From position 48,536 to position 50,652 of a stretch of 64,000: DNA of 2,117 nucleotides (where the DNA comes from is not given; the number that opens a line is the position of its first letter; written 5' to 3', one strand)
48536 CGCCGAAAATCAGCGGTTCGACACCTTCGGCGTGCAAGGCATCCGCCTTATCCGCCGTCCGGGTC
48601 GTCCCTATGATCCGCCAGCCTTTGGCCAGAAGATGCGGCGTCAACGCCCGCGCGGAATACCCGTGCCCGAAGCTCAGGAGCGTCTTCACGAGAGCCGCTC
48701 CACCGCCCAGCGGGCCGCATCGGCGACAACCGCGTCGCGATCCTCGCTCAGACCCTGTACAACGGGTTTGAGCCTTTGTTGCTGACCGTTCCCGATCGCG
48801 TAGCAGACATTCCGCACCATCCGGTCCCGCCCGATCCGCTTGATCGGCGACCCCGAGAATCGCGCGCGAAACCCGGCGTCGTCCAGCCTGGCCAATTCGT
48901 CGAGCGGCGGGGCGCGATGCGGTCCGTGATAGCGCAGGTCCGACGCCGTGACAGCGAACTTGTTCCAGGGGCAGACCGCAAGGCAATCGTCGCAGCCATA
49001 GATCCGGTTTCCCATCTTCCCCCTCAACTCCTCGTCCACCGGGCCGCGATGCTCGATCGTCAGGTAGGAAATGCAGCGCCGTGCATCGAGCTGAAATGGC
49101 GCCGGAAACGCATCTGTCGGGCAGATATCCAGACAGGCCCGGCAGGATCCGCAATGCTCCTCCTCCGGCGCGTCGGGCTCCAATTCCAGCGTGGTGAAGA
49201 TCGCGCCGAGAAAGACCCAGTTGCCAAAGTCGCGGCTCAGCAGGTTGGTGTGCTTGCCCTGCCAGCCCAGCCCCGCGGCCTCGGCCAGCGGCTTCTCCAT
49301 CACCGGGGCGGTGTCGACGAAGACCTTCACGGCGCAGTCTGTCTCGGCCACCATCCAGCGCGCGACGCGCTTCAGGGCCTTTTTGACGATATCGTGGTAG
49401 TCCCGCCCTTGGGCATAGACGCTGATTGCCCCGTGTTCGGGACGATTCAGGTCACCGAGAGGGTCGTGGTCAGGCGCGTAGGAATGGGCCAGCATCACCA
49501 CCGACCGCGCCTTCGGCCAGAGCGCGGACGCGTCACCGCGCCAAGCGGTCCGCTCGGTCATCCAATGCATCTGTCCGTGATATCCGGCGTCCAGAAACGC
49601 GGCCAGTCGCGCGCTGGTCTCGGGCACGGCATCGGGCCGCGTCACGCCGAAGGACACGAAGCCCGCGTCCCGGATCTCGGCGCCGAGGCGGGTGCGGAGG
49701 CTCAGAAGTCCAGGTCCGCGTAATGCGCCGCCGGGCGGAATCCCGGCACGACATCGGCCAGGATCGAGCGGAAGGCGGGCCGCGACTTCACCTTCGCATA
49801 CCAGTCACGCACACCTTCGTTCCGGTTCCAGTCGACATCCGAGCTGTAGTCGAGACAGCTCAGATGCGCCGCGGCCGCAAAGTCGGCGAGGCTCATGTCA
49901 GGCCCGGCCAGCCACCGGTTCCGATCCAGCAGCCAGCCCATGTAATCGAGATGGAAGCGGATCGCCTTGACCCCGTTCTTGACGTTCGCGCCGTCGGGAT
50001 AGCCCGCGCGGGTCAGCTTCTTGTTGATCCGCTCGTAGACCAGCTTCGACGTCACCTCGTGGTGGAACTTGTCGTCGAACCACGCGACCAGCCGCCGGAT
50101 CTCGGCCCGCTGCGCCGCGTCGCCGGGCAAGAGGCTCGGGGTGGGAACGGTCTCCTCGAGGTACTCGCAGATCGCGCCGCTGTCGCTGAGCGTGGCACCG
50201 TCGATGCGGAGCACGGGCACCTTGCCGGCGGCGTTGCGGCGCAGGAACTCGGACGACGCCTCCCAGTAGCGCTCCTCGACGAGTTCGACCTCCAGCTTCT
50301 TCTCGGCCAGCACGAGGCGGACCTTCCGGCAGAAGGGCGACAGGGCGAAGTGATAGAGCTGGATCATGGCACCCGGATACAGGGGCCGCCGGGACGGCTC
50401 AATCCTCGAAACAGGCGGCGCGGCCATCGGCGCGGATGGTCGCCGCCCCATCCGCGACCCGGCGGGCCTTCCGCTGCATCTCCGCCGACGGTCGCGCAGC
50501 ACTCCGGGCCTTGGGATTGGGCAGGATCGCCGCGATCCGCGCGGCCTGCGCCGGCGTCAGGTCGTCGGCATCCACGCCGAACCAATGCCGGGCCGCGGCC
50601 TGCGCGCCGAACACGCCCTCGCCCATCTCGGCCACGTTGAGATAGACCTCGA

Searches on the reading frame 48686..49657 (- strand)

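Call 11: search_protein_families(library=pfam, proteins=[window:48686-49657:-], max_evalue=0.0001)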
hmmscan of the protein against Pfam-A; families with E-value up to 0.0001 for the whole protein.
window:48686-49657:- (323 aa): 4 families
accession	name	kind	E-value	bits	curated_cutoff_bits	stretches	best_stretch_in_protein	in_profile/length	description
PF13484.11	Fer4_16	-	1.5e-23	83.8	30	1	168-232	1-66/66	4Fe-4S double cluster binding domain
PF08331.15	QueG_DUF1730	-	7.2e-23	80.7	25.1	1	40-116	1-77/77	Epoxyqueuosine reductase QueG, DUF1730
PF13187.11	Fer4_9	-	3.3e-05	24.2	27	0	163-183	34-51/52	4Fe-4S dicluster domain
PF13237.11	Fer4_10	-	5.6e-05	23.4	25.5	0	166-181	6-21/53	4Fe-4S dicluster domain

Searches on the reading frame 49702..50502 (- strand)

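Call 11: search_protein_families(library=pfam, proteins=[window:49702-50502:-], max_evalue=0.0001)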
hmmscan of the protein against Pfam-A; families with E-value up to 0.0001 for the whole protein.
window:49702-50502:- (266 aa): 4 families
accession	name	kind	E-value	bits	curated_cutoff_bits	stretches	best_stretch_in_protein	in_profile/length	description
PF13417.12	GST_N_3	-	1.5e-20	73.7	22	1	49-122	1-74/75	Glutathione S-transferase, N-terminal domain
PF13409.12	GST_N_2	-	1.9e-18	67.2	25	1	55-118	2-70/70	Glutathione S-transferase, N-terminal domain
PF02798.26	GST_N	-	2.9e-14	53.6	20.9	1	47-116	3-75/76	Glutathione S-transferase, N-terminal domain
PF17172.10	GST_N_4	-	1.5e-05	26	30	1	56-148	1-87/99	Glutathione S-transferase N-terminal domain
